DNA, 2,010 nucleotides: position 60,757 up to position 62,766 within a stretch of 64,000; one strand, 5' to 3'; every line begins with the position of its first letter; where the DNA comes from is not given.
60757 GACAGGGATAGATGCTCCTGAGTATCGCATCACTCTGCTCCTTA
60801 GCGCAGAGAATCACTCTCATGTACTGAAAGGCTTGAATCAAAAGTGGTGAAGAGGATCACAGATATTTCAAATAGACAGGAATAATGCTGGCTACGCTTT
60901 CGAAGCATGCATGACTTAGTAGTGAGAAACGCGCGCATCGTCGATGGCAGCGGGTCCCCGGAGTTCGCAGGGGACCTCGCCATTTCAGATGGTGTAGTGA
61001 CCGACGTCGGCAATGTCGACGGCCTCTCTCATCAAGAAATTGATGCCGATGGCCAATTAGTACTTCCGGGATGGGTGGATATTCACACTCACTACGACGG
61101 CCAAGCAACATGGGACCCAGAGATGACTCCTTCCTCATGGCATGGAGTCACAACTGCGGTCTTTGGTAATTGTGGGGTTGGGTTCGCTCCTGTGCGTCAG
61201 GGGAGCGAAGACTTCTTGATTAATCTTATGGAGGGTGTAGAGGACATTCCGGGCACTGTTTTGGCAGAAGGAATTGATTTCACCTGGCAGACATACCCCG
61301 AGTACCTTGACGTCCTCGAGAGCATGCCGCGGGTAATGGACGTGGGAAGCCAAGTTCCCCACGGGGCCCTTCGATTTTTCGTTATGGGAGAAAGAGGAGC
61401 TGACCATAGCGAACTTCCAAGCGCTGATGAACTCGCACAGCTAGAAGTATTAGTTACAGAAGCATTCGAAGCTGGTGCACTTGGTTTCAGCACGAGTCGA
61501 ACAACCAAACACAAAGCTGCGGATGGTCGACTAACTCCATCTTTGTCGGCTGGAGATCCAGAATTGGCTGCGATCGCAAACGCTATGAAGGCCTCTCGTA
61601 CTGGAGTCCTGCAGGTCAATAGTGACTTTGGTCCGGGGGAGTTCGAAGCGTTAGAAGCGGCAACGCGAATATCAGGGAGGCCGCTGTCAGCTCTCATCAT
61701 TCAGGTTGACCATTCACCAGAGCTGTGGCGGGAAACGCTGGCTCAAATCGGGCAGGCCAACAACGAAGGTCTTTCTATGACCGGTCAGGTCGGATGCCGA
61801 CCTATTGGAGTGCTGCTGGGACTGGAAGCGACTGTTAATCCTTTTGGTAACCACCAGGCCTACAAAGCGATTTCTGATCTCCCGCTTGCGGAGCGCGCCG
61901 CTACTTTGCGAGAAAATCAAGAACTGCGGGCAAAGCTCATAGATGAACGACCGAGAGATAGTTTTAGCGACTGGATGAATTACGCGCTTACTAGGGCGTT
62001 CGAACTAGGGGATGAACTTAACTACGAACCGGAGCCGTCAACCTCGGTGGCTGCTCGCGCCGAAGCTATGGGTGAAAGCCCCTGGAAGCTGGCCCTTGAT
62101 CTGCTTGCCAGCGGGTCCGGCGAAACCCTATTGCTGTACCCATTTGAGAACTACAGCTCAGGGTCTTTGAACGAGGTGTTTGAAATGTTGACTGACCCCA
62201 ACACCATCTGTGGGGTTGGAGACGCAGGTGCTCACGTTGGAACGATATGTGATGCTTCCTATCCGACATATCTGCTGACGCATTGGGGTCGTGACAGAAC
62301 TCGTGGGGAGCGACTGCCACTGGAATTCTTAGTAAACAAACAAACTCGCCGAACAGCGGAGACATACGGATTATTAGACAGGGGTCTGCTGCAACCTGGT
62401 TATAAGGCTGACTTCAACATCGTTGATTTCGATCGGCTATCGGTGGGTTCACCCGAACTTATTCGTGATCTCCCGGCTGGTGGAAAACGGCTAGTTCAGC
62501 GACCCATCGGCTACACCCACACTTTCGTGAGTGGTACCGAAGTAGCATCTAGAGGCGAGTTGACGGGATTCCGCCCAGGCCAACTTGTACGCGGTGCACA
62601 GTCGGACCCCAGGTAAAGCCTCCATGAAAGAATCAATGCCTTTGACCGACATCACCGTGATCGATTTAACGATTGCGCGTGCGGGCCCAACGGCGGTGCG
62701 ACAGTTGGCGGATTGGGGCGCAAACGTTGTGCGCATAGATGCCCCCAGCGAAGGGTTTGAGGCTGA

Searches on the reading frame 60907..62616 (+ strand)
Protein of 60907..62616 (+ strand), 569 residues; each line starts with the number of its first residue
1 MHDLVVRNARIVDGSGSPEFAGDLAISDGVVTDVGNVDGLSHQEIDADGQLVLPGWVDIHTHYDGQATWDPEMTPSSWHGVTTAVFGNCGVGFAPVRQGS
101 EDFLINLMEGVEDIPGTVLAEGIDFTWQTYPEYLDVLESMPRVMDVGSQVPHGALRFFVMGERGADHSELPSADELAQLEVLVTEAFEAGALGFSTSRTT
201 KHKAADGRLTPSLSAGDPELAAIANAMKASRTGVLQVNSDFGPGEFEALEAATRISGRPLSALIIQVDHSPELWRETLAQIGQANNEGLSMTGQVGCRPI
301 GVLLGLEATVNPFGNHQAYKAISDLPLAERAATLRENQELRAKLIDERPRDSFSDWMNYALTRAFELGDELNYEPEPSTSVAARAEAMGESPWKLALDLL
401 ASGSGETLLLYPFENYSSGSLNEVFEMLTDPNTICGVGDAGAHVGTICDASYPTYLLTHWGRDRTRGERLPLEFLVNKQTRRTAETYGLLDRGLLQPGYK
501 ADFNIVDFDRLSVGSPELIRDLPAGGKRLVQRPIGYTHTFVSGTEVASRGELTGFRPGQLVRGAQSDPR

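Call 62: find_encoding_contigs(protein=window:60907-62616:+, flank=10000, max_places=3)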
Protein window:60907-62616:+ (569 aa): 18 contigs read that carry it; 3 places shown.
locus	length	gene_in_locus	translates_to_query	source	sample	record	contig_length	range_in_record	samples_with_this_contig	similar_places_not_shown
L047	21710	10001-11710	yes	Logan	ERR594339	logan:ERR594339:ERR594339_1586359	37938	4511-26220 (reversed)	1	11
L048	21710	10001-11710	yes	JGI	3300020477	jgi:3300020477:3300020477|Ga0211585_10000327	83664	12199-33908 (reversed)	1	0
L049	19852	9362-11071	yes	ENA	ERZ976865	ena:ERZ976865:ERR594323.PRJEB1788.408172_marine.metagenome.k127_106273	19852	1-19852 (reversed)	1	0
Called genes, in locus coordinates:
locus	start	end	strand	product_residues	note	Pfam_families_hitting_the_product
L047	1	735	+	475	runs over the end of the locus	PF00171:Aldedh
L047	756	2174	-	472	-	PF00282:Pyridoxal_deC, PF01212:Beta_elim_lyase (weak)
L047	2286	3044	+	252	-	PF00106:adh_short, PF08659:KR, PF13561:adh_short_C2, PF23441:SDR (weak)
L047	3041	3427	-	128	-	PF12973:Cupin_7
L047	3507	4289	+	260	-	PF01209:Ubie_methyltran, PF05148:Methyltransf_8 (weak), PF13847:Methyltransf_31, PF08241:Methyltransf_11, PF08242:Methyltransf_12 (weak), PF13649:Methyltransf_25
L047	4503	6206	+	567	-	PF07969:Amidohydro_3, PF01979:Amidohydro_1 (weak)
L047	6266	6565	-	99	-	-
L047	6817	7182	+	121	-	PF14534:DUF4440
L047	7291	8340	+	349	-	PF01636:APH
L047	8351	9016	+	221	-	PF03167:UDG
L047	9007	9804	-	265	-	-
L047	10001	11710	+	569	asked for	PF01979:Amidohydro_1 (faint), PF07969:Amidohydro_3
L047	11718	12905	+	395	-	PF02515:CoA_transf_3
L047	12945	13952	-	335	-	PF02826:2-Hacid_dh_C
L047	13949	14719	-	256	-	-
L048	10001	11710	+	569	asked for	PF01979:Amidohydro_1 (faint), PF07969:Amidohydro_3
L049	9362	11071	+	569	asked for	PF01979:Amidohydro_1 (faint), PF07969:Amidohydro_3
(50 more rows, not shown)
